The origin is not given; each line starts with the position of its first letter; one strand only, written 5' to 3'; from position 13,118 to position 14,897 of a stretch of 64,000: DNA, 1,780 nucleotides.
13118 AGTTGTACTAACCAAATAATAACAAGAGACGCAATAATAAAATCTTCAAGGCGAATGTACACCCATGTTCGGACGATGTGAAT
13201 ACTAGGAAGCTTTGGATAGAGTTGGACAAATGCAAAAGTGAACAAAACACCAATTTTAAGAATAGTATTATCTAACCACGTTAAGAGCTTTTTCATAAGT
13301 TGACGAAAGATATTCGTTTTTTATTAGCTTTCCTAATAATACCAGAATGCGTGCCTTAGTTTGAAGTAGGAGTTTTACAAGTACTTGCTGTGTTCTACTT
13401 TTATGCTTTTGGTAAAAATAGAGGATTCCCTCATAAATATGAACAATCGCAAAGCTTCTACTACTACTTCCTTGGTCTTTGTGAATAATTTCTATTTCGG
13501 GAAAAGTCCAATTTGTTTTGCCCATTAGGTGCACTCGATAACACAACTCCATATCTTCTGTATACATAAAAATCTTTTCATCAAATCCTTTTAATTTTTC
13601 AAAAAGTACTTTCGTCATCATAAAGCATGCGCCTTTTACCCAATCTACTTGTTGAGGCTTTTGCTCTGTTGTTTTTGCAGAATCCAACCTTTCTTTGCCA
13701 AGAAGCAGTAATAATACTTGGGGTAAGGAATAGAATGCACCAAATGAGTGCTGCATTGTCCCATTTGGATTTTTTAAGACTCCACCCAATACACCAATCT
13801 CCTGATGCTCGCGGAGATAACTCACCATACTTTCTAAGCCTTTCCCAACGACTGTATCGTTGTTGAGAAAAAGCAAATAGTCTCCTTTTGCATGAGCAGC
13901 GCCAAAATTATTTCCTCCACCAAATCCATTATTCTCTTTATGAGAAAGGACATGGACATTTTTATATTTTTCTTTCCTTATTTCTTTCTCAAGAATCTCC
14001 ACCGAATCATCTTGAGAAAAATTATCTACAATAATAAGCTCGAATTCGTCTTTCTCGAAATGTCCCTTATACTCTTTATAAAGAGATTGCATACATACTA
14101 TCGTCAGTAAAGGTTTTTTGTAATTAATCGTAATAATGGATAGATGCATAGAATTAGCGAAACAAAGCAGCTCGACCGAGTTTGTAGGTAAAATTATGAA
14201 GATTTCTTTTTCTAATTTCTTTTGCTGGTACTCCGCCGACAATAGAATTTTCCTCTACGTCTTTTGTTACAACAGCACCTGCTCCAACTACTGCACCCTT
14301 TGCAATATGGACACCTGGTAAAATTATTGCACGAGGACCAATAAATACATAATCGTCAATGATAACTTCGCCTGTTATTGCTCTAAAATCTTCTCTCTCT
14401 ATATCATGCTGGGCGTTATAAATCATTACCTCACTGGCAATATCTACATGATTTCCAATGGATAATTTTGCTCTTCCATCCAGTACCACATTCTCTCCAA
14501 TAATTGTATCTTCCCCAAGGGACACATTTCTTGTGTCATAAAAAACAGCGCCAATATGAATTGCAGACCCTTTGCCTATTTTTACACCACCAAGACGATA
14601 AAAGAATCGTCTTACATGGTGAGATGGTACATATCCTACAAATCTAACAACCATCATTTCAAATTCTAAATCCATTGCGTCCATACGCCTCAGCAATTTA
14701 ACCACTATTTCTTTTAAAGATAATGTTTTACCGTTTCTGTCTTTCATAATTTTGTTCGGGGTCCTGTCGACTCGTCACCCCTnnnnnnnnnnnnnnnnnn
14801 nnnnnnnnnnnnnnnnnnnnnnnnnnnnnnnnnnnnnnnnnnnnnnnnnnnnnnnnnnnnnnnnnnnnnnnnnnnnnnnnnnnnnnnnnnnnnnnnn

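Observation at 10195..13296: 1033-aa fusion of an O-antigen-ligase-like (Wzy_C) domain with a PMT/ArnT-like GT-C domain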

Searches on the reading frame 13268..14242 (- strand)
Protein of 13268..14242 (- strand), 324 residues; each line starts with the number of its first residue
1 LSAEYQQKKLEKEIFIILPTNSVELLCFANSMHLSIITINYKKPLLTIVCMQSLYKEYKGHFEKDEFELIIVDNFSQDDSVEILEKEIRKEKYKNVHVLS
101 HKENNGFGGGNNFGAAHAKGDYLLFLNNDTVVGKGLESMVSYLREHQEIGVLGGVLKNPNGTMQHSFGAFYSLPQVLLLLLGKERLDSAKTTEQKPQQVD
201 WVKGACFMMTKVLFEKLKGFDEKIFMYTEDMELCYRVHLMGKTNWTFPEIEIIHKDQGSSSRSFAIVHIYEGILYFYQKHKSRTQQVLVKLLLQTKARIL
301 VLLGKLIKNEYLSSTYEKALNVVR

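Call 17: search_protein_families(library=pfam, proteins=[window:13268-14242:-], max_evalue=0.001)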
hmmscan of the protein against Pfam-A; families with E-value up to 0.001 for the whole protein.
window:13268-14242:- (324 aa): 4 families
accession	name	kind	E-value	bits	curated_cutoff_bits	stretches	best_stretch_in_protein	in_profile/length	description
PF00535.33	Glycos_transf_2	-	1.7e-24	87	23.3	1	35-167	1-127/168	Glycosyl transferase family 2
PF10111.15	Glyco_tranf_2_2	-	1.1e-08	35.3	27.3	1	62-132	26-94/276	Glycosyltransferase like family 2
PF13641.12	Glyco_tranf_2_3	-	7.1e-07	29.9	27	1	67-239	31-196/230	Glycosyltransferase like family 2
PF13712.12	Glyco_tranf_2_5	-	0.0003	21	27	1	98-238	32-171/210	Glycosyltransferase like family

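Call 73: search_protein_families(library=ncbifam, proteins=[window:13268-14242:-], max_evalue=0.01)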
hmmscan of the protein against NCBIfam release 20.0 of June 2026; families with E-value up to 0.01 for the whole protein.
window:13268-14242:- (324 aa): 19 families
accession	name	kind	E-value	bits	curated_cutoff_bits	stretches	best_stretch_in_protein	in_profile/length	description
NF041875.1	EPS_EpsD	equivalog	1.2e-15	57.8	370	1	60-309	24-263/325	exopolysaccharide biosynthesis glycosyltransferase EpsD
TIGR04283.1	glyco_like_mftF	equivalog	1.7e-13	50.7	182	1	62-150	24-105/221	TIGR04283 family arsenosugar biosynthesis glycosyltransferase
NF007482.0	PRK10073.1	equivalog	4.9e-12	45.5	423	1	31-137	5-103/334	glycosyltransferase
TIGR01556.1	rhamnosyltran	subfamily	7.7e-12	45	200.55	1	56-255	11-201/281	rhamnosyltransferase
TIGR03965.1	mycofact_glyco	equivalog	8.7e-12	44.6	280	1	62-265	101-291/467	mycofactocin biosynthesis glycosyltransferase MftF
TIGR03937.1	PgaC_IcaA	equivalog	1.4e-09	37.5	422.3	1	64-154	72-161/407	poly-beta-1,6-N-acetyl-D-glucosamine synthase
NF050050.1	ProtGlycPglI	equivalog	1.9e-09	37.3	500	1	33-167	3-131/306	GalNAc(5)-diNAcBac-PP-undecaprenol beta-1,3-glucosyltransferase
NF047683.1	TeichurnBiosyTuaG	equivalog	4.8e-09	36.2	400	1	34-147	8-115/252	teichuronic acid biosynthesis protein TuaG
NF038302.1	EPS_HpsE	equivalog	6.6e-08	31.9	300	1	60-255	27-223/307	hormogonium polysaccharide biosynthesis glycosyltransferase HpsE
NF038299.1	EPS_HpsN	equivalog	4.2e-07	29.2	425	1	64-257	28-223/317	hormogonium polysaccharide biosynthesis glycosyltransferase HpsN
TIGR04009.1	wcaE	equivalog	4.8e-07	29.3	369.2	1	32-147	1-110/248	colanic acid biosynthesis glycosyltransferase WcaE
NF053739.1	GlytfEpsEBac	equivalog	8.1e-07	28.3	450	1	65-158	29-122/265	glycosyltransferase EpsE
NF045692.1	OglycostaseCruG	equivalog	1.2e-05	24.4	600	1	68-237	72-238/386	2'-O-glycosyltransferase CruG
TIGR03111.1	glyc2_xrt_Gpos1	hypoth_equivalog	2.9e-05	23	363.95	1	48-173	65-186/439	TIGR03111 family XrtG-associated glycosyltransferase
NF047588.1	GlcsyltransPgfSStrep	equivalog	3.5e-05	23.2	500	1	32-148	1-115/308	glycosyltransferase PgfS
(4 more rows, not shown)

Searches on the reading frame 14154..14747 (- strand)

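Call 17: search_protein_families(library=pfam, proteins=[window:14154-14747:-], max_evalue=0.001)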
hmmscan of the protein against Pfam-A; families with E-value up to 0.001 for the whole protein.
window:14154-14747:- (197 aa): 3 families
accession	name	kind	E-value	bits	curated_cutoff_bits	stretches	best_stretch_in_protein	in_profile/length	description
PF00132.30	Hexapep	-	9.7e-13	47.7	27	1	128-162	2-36/36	Bacterial transferase hexapeptide (six repeats)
PF14602.12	Hexapep_2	-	1.8e-06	28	27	1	128-162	2-34/34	Hexapeptide repeat of succinyl-transferase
PF25084.1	LbH_EIF2B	-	6.3e-05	23.4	54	1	73-164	20-97/105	EIF2B subunit epsilon LbH domain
